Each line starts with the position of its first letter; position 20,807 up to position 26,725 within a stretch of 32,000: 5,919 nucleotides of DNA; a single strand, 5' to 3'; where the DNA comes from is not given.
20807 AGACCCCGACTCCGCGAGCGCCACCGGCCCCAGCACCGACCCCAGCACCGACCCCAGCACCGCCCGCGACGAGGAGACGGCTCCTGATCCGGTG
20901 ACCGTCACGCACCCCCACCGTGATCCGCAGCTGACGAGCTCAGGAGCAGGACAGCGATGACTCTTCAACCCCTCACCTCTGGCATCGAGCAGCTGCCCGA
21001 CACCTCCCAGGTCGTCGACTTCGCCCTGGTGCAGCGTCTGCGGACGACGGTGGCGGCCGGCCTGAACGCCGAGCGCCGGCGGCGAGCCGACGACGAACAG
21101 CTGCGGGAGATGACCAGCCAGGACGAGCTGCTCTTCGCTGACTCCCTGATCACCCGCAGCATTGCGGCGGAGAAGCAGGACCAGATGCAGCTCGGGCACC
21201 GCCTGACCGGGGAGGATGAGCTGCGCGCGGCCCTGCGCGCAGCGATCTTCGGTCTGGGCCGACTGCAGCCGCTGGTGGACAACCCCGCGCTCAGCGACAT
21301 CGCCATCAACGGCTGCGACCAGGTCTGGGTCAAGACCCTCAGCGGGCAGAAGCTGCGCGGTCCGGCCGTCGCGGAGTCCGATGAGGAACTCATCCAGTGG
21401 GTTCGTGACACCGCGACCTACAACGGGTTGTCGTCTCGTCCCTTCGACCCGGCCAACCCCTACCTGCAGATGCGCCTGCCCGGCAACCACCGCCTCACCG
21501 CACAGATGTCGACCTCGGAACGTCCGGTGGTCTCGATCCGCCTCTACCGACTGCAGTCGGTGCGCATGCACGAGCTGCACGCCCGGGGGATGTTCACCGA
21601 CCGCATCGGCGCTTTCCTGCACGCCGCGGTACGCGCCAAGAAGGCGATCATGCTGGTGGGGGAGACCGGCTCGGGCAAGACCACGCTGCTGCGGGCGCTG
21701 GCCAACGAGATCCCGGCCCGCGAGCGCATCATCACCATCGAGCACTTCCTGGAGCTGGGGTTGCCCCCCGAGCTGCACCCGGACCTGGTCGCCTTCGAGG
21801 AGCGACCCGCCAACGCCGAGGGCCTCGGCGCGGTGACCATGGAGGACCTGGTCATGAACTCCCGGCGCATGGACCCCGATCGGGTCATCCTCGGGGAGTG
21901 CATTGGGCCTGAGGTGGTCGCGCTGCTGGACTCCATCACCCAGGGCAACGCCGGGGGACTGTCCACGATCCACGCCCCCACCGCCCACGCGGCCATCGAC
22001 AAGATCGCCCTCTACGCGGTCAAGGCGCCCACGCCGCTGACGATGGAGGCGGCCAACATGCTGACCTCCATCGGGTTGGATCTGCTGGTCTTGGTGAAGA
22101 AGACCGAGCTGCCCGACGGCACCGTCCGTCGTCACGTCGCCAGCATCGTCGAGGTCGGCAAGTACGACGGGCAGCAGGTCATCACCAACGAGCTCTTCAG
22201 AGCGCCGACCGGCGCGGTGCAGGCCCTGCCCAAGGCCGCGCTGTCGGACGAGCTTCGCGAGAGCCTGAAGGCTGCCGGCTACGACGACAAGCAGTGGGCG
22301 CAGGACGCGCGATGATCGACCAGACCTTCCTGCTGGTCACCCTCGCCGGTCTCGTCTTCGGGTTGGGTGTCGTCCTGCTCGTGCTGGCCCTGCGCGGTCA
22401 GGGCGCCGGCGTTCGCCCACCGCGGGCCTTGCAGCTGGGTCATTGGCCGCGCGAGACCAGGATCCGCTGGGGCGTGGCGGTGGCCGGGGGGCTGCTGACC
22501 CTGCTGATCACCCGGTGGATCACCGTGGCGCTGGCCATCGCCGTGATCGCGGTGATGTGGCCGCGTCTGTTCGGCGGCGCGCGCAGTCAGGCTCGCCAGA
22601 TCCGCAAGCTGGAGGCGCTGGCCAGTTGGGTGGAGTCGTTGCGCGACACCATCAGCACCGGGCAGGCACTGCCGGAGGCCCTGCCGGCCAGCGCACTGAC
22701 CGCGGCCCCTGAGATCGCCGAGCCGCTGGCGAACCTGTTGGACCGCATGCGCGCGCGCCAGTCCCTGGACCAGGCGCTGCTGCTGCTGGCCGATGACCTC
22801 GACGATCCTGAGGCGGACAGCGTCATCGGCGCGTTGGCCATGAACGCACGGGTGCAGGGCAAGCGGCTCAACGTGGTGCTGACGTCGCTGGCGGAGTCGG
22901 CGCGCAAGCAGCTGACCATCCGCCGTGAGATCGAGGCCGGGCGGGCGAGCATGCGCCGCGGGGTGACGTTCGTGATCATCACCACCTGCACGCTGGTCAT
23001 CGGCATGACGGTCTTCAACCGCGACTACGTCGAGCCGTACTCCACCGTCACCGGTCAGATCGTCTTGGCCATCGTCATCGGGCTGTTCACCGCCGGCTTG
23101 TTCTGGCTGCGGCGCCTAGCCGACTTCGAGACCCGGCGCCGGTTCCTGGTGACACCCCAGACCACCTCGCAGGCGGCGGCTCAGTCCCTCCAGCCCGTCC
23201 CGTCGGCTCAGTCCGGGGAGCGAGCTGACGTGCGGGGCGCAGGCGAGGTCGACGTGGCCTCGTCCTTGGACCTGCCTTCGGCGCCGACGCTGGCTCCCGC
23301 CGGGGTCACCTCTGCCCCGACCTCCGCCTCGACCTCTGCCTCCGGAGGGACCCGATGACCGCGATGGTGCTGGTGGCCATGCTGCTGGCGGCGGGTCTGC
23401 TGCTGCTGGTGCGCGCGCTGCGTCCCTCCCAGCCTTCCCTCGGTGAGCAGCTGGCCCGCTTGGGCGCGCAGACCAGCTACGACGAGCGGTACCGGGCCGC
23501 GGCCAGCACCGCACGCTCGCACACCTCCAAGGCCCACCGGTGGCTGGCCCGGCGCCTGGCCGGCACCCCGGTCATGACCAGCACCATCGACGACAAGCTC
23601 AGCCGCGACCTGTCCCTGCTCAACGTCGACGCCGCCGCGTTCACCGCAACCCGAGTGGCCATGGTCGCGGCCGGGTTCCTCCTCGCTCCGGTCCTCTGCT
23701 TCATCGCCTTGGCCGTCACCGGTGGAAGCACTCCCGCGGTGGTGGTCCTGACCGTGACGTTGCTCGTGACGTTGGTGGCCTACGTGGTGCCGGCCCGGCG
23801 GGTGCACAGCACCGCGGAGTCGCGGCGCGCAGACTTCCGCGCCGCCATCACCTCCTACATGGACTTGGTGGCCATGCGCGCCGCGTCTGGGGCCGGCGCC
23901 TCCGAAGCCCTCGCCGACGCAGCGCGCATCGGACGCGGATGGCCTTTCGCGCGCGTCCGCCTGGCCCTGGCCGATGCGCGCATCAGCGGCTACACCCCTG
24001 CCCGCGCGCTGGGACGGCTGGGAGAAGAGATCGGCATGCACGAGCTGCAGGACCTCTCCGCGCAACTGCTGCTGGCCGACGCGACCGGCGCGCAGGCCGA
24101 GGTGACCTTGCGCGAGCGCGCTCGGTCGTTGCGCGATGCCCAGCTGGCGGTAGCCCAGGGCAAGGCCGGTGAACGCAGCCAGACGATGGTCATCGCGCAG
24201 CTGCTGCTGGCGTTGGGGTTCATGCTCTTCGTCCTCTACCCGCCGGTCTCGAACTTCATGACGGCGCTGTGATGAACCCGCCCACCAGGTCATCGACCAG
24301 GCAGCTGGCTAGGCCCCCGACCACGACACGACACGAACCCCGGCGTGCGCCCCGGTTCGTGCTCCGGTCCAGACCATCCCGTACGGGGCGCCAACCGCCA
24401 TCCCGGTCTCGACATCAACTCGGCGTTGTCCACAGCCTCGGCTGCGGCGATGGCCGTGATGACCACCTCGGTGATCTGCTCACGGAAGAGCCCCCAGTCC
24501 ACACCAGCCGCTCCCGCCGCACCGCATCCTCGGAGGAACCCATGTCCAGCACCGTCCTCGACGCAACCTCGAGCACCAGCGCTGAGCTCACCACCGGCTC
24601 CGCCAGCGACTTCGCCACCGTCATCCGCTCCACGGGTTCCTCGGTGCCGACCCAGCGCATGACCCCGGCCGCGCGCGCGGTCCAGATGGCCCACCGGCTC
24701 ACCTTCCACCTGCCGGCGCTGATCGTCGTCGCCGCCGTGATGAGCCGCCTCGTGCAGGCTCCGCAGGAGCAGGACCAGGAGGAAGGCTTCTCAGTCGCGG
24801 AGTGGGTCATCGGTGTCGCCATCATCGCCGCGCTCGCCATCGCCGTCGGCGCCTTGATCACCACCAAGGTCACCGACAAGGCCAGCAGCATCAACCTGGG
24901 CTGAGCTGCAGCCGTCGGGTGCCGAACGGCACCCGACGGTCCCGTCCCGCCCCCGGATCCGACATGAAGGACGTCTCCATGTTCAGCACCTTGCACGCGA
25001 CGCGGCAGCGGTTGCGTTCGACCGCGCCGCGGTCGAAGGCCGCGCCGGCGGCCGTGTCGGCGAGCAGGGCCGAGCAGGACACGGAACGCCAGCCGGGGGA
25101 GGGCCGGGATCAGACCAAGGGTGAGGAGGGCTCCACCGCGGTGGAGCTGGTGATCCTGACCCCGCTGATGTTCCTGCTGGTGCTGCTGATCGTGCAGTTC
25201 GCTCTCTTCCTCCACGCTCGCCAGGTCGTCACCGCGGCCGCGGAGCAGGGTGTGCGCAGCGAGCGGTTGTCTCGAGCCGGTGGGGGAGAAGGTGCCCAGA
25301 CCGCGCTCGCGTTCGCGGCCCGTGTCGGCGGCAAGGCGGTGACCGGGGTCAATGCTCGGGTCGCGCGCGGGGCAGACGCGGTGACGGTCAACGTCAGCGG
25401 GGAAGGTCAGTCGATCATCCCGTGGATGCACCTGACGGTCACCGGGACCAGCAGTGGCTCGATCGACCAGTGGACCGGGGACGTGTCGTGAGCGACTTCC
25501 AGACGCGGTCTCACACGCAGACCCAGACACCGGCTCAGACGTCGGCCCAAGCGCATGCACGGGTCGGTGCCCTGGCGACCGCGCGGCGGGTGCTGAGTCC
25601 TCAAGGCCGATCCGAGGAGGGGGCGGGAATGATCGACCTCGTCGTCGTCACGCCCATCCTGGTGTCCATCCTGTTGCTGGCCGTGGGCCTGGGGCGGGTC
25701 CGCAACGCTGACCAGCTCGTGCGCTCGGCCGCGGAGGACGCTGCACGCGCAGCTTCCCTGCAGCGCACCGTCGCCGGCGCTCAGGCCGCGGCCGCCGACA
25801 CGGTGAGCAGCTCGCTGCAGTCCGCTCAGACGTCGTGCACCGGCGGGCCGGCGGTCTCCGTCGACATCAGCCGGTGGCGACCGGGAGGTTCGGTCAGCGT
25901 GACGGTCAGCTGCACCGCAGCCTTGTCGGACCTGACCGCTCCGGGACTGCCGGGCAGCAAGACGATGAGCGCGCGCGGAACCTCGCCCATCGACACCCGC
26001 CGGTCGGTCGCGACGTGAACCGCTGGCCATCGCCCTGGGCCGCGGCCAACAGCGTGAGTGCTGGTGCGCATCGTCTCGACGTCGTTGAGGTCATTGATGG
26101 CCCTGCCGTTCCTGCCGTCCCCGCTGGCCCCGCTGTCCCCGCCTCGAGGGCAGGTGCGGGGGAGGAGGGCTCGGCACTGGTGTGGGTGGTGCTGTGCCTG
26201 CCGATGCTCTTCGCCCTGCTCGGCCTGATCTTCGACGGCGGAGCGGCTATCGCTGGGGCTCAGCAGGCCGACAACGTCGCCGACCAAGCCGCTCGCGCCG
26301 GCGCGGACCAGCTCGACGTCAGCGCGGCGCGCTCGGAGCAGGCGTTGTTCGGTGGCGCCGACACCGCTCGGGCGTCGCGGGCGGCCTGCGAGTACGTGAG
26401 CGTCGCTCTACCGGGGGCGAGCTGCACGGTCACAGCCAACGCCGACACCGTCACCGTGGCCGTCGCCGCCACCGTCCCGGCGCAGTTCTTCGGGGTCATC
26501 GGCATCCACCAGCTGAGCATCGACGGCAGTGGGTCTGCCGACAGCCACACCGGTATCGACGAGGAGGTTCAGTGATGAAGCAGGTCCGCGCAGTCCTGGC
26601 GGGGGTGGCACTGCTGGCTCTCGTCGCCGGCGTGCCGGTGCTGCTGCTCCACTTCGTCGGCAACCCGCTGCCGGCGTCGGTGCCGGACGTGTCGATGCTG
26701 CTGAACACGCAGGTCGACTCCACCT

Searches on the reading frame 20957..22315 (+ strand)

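Call 8: search_protein_families(library=pfam, proteins=[window:20957-22315:+], max_evalue=0.01)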
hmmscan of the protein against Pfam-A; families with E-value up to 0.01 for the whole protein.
window:20957-22315:+ (452 aa): 15 families
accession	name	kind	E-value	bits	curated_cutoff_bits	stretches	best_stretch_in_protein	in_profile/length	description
PF00437.27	T2SSE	-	1.2e-27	97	24.9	1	102-356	7-261/370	Type II/IV secretion system protein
PF13191.12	AAA_16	-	3.9e-06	27.9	32.6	1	220-267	15-63/167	AAA ATPase domain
PF00005.33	ABC_tran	-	1e-05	26.6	25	1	224-261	7-44/137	ABC transporter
PF13401.12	AAA_22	-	1.1e-05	26.2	27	1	227-261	4-39/130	AAA domain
PF12775.13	AAA_7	-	2.2e-05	24.5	25.8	1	205-258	10-63/181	P-loop containing dynein motor region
PF02367.23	TsaE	-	3.6e-05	24.2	26.6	1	214-254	7-47/128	Threonylcarbamoyl adenosine biosynthesis protein TsaE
PF06414.18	Zeta_toxin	-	0.00071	19.5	22.3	1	226-261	14-49/199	Zeta toxin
PF25199.1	nSTAND_NTPase5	-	0.001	19.3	34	1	223-253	36-66/145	Novel STAND NTPase 5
PF10662.15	PduV-EutP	-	0.0013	19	21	1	229-251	2-24/143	Ethanolamine utilisation - propanediol utilisation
PF13555.12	AAA_29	-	0.0026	17.9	27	1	226-249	20-43/61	P-loop containing region of AAA domain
PF20720.3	nSTAND3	-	0.0027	17.8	27.2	1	225-261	14-51/155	Novel STAND NTPase 3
PF00004.35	AAA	-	0.004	18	21.2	1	231-255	1-25/131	ATPase family associated with various cellular activities (AAA)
PF05729.18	NACHT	-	0.0046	17.2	26.7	1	231-252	3-24/167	NACHT domain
PF24389.1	ORC-CDC6-like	-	0.0069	15.6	27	1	225-249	29-53/571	ORC-CDC6-like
PF13476.12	AAA_23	-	0.0096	17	27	0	230-248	21-39/201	AAA domain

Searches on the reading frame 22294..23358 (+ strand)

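Call 9: search_protein_families(library=pfam, proteins=[window:22294-23358:+], max_evalue=0.01)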
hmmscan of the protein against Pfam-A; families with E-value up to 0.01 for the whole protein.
window:22294-23358:+ (354 aa): 1 family
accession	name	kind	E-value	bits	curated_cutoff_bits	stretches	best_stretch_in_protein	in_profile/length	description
PF00482.28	T2SSF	-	0.00014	22.3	25.2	1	114-236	3-121/125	Type II secretion system (T2SS), protein F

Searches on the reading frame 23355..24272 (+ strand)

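Call 9: search_protein_families(library=pfam, proteins=[window:23355-24272:+], max_evalue=0.01)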
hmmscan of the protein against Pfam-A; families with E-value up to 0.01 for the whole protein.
window:23355-24272:+ (305 aa): 1 family
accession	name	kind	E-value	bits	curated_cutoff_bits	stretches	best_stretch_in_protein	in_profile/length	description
PF00482.28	T2SSF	-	7.4e-05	23.2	25.2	1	170-296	3-125/125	Type II secretion system (T2SS), protein F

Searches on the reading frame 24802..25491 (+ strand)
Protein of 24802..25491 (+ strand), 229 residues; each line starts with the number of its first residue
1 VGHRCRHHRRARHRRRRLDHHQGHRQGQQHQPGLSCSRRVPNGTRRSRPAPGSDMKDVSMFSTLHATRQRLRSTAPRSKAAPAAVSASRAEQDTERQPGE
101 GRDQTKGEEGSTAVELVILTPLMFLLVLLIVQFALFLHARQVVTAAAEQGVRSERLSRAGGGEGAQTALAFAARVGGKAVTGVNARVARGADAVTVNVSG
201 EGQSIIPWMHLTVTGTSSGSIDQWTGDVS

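Call 9: search_protein_families(library=pfam, proteins=[window:24802-25491:+], max_evalue=0.01)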
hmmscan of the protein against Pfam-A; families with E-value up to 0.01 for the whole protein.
window:24802-25491:+ (229 aa): 1 family
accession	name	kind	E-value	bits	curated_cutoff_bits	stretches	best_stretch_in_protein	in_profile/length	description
PF07811.17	TadE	-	2.2e-13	50.5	22.9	1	110-152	1-43/43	TadE-like protein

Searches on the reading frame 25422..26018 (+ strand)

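Call 9: search_protein_families(library=pfam, proteins=[window:25422-26018:+], max_evalue=0.01)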
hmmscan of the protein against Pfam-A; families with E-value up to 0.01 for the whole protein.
window:25422-26018:+ (198 aa): 1 family
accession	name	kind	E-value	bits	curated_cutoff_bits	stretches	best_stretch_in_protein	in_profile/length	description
PF07811.17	TadE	-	2.9e-07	30.9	22.9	1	67-109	1-43/43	TadE-like protein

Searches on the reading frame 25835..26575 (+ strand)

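Call 9: search_protein_families(library=pfam, proteins=[window:25835-26575:+], max_evalue=0.01)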
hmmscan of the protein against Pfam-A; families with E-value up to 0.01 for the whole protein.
window:25835-26575:+ (246 aa): 2 families
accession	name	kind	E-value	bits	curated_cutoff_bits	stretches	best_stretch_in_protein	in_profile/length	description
PF13400.11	Tad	-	1.8e-09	38.2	22.3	1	112-158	1-46/47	Putative Flp pilus-assembly TadE/G-like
PF07811.17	TadE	-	1.1e-08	35.5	22.9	1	112-154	1-43/43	TadE-like protein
